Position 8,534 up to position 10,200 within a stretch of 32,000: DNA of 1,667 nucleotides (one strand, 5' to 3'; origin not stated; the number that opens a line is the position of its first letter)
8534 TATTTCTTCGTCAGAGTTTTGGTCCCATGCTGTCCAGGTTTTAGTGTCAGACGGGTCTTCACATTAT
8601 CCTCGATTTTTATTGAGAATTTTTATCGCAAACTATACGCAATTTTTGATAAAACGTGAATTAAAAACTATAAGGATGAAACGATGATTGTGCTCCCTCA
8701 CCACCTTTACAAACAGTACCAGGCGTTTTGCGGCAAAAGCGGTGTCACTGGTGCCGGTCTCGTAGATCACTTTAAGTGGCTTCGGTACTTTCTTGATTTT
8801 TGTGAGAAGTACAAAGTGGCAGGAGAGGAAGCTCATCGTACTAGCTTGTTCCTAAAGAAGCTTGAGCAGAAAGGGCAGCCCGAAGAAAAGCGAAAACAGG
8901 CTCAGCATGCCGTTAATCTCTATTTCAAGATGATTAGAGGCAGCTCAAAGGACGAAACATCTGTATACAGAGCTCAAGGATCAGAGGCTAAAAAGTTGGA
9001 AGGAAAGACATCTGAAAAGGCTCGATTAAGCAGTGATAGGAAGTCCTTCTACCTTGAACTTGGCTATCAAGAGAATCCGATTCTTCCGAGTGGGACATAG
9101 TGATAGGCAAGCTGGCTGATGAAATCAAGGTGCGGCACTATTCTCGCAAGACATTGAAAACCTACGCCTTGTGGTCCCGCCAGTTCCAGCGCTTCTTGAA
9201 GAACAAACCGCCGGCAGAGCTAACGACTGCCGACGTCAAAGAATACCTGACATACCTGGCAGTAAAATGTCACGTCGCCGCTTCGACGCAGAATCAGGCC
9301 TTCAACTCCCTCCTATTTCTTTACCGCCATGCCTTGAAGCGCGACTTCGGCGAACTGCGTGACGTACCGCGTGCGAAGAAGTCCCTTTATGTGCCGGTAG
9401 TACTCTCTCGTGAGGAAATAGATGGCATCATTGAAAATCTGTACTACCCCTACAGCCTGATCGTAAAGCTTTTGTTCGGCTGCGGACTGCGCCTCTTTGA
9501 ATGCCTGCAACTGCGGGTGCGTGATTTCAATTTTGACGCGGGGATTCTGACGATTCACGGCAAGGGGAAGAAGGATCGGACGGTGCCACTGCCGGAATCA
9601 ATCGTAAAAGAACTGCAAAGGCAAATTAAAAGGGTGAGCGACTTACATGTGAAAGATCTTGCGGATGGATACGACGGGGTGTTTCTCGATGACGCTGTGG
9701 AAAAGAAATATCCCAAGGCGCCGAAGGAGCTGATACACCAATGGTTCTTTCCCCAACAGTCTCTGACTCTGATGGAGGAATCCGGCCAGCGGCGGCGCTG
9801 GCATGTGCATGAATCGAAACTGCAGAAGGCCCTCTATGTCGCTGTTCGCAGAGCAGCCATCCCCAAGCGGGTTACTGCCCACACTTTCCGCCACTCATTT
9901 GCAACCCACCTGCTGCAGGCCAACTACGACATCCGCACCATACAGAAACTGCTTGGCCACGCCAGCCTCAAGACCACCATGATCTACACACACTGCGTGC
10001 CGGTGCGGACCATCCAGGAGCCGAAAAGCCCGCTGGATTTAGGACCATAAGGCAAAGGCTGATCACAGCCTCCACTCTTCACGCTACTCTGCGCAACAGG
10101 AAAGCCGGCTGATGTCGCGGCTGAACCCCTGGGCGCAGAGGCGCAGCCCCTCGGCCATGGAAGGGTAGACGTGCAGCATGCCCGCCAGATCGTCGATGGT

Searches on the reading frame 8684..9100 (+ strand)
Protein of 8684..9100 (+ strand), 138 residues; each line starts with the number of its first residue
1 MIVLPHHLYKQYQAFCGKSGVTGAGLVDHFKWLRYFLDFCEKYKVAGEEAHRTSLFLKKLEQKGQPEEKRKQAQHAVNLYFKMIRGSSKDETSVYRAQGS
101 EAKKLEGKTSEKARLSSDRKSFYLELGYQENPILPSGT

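Call 3: search_protein_families(library=pfam, proteins=[window:8684-9100:+], max_evalue=0.1)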
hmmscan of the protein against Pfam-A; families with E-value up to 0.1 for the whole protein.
window:8684-9100:+ (138 aa): 0 families

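Call 24: search_protein_families(library=ncbifam, proteins=[window:8684-9100:+], max_evalue=0.1)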
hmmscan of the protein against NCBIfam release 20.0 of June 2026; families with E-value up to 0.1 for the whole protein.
window:8684-9100:+ (138 aa): 0 families

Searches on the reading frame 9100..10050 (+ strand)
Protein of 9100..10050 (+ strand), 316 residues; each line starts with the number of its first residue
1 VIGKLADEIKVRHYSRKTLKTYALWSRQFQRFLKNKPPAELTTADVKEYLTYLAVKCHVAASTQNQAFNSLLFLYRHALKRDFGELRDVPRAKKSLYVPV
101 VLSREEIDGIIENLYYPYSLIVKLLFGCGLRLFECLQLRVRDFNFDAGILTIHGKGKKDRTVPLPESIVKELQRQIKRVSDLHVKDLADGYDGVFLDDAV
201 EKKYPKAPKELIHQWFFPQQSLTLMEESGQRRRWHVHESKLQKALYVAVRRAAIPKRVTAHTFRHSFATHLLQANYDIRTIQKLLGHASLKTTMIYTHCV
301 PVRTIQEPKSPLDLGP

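Call 3: search_protein_families(library=pfam, proteins=[window:9100-10050:+], max_evalue=0.1)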
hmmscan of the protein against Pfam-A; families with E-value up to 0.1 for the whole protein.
window:9100-10050:+ (316 aa): 4 families
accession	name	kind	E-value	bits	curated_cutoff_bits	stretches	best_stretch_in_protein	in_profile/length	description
PF00589.27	Phage_integrase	-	6.8e-34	117.6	27.1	1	105-298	6-167/172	Phage integrase family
PF13495.12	Phage_int_SAM_4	-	2.3e-26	92.4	27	1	4-84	4-84/85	Phage integrase, N-terminal SAM-like domain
PF13102.12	Phage_int_SAM_5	-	5.5e-05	23.9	22.3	1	15-86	18-90/98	Phage integrase SAM-like domain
PF02899.23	Phage_int_SAM_1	-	0.0062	17.2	22.3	1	10-79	10-80/83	Phage integrase, N-terminal SAM-like domain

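Call 24: search_protein_families(library=ncbifam, proteins=[window:9100-10050:+], max_evalue=0.1)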
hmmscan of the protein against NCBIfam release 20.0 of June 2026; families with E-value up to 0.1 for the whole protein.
window:9100-10050:+ (316 aa): 15 families
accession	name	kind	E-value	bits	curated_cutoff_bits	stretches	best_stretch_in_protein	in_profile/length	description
TIGR02249.1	integrase_gron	subfamily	2.3e-106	355.7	265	1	2-313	2-313/315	integron integrase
NF011946.0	PRK15417.1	equivalog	1.1e-76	258.2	435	1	3-313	18-328/337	integron integrase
NF040815.2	recomb_XerA_Arch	equivalog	1.6e-50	172.1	220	2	7-179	5-175/263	site-specific tyrosine recombinase/integron integrase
TIGR02224.1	recomb_XerC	equivalog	1.4e-44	152.6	335.15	2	234-299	212-277/295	tyrosine recombinase XerC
TIGR02225.1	recomb_XerD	equivalog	1.3e-41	142.8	329.6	2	240-299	215-274/290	site-specific tyrosine recombinase XerD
NF001399.0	PRK00283.1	subfamily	7.8e-37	127.1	279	1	12-300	20-284/300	tyrosine recombinase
NF002331.0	PRK01287.1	subfamily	2.8e-25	89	371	2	238-306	250-318/365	site-specific tyrosine recombinase XerC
NF003462.0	PRK05084.1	equivalog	4.9e-18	65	267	2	255-300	300-345/360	tyrosine recombinase XerS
NF002685.0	PRK02436.1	equivalog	1e-08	35.3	178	1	7-178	7-173/245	site-specific tyrosine recombinase XerD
NF040693.1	recomb_GmtY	equivalog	6.3e-07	29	340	1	258-298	391-431/441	gamma-mobile-trio recombinase GmtY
NF007370.0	PRK09870.1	subfamily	1.4e-05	24.8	221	1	248-299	128-179/200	tyrosine-type DNA invertase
NF041502.1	integrase_1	equivalog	0.00024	19.9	350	1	225-301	279-362/484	site-specific integrase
NF007371.0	PRK09871.1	subfamily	0.0012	18.4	222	1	251-299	126-174/198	tyrosine-type DNA invertase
NF047926.1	integrase_GmtZ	equivalog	0.047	11.6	600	1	236-300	405-471/784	gamma-mobile-trio integrase GmtZ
NF000442.2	blaTUS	exception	0.093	12.1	550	0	146-224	57-135/248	TUS family subclass B1 metallo-beta-lactamase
